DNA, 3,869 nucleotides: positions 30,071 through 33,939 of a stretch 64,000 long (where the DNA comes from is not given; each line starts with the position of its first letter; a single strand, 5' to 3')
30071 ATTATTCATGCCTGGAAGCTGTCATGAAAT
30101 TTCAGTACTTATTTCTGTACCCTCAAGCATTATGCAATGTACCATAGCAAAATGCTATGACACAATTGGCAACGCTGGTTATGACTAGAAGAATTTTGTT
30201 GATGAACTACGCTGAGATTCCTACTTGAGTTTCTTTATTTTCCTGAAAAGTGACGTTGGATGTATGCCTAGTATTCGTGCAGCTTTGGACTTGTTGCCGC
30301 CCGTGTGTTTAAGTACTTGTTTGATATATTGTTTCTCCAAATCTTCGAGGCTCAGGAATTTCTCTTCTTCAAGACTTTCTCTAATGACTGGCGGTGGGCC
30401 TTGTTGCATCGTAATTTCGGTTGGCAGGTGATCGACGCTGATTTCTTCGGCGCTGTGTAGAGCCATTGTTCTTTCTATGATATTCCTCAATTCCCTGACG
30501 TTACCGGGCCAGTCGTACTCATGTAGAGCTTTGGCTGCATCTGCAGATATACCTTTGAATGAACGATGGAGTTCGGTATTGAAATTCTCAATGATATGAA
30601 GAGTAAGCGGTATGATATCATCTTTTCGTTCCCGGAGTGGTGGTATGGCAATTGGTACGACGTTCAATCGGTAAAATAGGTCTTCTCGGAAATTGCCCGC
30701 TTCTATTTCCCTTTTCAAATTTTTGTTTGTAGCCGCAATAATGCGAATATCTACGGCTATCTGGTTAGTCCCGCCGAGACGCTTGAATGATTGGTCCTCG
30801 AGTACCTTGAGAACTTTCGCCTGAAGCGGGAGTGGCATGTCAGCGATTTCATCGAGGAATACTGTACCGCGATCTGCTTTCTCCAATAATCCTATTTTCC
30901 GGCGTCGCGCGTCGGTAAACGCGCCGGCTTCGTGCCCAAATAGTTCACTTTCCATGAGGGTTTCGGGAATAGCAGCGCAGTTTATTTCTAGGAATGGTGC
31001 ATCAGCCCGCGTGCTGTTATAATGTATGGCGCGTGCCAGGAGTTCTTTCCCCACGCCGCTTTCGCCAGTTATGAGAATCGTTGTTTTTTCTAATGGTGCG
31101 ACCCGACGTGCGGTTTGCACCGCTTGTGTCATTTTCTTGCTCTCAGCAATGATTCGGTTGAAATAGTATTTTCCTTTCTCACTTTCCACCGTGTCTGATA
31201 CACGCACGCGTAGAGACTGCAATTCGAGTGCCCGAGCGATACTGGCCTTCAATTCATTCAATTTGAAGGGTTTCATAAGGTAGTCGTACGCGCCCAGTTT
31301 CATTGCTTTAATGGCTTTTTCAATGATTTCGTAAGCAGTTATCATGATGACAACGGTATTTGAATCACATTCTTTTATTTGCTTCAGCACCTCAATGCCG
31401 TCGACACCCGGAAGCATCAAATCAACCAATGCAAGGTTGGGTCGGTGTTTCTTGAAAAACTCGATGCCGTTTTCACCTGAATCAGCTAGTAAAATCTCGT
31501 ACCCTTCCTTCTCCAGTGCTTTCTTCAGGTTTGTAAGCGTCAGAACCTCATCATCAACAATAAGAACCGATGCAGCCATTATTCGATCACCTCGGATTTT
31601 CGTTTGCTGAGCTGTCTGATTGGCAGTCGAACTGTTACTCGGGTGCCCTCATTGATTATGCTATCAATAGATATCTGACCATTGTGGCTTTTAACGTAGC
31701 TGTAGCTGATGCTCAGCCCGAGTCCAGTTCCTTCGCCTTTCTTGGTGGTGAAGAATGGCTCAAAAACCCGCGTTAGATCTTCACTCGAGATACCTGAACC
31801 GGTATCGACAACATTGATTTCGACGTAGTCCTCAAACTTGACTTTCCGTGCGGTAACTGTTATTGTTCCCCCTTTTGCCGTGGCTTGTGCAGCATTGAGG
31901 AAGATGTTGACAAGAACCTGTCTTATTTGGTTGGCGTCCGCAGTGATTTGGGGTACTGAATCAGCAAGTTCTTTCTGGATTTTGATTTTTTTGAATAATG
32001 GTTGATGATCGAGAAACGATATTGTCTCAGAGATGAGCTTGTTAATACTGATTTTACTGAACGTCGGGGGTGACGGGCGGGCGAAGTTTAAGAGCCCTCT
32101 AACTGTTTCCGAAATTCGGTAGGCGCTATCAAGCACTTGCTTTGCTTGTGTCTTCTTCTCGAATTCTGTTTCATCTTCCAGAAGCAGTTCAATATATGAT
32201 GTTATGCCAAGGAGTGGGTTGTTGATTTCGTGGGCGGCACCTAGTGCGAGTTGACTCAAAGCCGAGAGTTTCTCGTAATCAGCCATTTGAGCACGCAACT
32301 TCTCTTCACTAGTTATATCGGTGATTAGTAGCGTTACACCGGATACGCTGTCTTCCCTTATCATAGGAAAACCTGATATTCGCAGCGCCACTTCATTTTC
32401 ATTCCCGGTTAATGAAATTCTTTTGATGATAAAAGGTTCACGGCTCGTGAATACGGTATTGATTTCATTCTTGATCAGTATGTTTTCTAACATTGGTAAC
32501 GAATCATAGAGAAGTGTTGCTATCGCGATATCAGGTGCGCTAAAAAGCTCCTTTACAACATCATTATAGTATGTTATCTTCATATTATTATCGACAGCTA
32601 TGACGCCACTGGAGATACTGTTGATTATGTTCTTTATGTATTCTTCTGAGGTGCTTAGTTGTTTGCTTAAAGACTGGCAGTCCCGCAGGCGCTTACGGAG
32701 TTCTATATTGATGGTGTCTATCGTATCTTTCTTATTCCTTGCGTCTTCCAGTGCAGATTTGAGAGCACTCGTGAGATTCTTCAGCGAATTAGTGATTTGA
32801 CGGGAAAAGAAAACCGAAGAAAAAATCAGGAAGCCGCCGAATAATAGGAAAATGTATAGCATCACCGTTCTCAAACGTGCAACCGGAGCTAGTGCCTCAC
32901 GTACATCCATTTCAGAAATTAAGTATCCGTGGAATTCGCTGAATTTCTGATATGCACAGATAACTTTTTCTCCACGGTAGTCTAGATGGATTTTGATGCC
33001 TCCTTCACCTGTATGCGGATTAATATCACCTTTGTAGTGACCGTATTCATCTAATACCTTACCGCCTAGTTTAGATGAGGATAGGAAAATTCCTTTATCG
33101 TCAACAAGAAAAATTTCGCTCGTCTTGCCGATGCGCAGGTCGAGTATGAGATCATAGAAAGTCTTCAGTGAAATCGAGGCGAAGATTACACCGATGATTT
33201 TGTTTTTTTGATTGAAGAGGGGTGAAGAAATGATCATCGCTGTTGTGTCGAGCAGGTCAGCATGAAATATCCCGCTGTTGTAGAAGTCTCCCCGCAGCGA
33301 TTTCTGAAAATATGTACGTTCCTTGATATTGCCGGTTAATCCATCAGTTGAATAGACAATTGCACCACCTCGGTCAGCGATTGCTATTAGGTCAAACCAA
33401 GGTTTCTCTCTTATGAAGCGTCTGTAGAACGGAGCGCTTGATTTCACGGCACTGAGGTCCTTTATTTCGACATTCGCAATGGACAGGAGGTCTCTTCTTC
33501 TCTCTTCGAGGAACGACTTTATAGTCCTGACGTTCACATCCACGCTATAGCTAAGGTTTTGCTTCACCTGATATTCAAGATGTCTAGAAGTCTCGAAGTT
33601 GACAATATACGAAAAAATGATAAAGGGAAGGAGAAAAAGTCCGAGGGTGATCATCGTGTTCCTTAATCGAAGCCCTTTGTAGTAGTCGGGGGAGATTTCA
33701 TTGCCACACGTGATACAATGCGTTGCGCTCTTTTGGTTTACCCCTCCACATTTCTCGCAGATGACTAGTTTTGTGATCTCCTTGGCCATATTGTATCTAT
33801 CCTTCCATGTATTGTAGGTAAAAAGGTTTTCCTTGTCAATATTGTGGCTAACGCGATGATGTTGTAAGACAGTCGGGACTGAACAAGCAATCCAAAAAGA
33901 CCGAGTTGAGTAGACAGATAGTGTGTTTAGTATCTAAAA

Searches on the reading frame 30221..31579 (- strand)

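Call 45: search_protein_families(library=pfam, proteins=[window:30221-31579:-], max_evalue=0.00001)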
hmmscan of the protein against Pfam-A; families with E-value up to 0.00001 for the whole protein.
window:30221-31579:- (452 aa): 6 families
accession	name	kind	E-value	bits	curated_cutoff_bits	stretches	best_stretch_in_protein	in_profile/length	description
PF00158.32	Sigma54_activat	-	2e-70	236.3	20.2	1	143-310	1-167/168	Sigma-54 interaction domain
PF00072.30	Response_reg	-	2.7e-31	108.4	30.2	1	5-114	1-110/111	Response regulator receiver domain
PF25601.1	AAA_lid_14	-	7.3e-27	93.5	27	1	316-393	1-78/87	AAA+ ATPase lid domain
PF14532.12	Sigma54_activ_2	-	5.2e-19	69.3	25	1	148-315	5-138/138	Sigma-54 interaction domain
PF02954.25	HTH_8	-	3.2e-17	62.4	22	1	410-451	1-42/42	Bacterial regulatory protein, Fis family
PF07728.20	AAA_5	-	6.1e-06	26.7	22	0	168-287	2-124/139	AAA domain (dynein-related subfamily)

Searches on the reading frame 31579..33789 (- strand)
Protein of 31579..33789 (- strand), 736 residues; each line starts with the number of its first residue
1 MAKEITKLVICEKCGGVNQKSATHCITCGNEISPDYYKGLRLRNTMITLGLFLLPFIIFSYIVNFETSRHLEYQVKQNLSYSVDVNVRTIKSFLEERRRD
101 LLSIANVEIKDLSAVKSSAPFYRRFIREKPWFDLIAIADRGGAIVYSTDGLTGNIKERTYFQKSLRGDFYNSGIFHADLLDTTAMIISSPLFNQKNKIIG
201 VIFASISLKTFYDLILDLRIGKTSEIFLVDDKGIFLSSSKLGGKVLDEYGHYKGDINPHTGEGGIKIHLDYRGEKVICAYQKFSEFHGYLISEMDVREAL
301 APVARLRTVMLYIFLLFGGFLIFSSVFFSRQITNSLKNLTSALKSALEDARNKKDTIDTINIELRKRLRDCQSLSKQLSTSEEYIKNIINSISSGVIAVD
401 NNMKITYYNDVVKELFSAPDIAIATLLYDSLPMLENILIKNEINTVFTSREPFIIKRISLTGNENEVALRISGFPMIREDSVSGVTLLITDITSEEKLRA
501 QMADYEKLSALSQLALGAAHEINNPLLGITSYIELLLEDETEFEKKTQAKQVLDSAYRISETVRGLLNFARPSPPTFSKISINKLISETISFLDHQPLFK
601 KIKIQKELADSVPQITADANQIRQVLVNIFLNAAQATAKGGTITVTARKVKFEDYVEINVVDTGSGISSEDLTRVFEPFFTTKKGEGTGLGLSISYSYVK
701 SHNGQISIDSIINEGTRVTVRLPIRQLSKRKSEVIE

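Call 45: search_protein_families(library=pfam, proteins=[window:31579-33789:-], max_evalue=0.00001)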
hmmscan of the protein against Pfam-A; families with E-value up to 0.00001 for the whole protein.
window:31579-33789:- (736 aa): 4 families
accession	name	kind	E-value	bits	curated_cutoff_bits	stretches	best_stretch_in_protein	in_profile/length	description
PF02518.31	HATPase_c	-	9.7e-27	94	26.4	1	618-725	2-110/111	Histidine kinase-, DNA gyrase B-, and HSP90-like ATPase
PF02743.24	dCache_1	-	1.9e-19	70.6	45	1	74-284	6-231/240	Cache domain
PF00512.31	HisKA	-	6.9e-09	36.1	26.9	1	511-572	2-63/66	His Kinase A (phospho-acceptor) domain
PF17201.10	Cache_3-Cache_2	-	2.4e-06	27.5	27.7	1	177-307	153-297/299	Cache 3/Cache 2 fusion domain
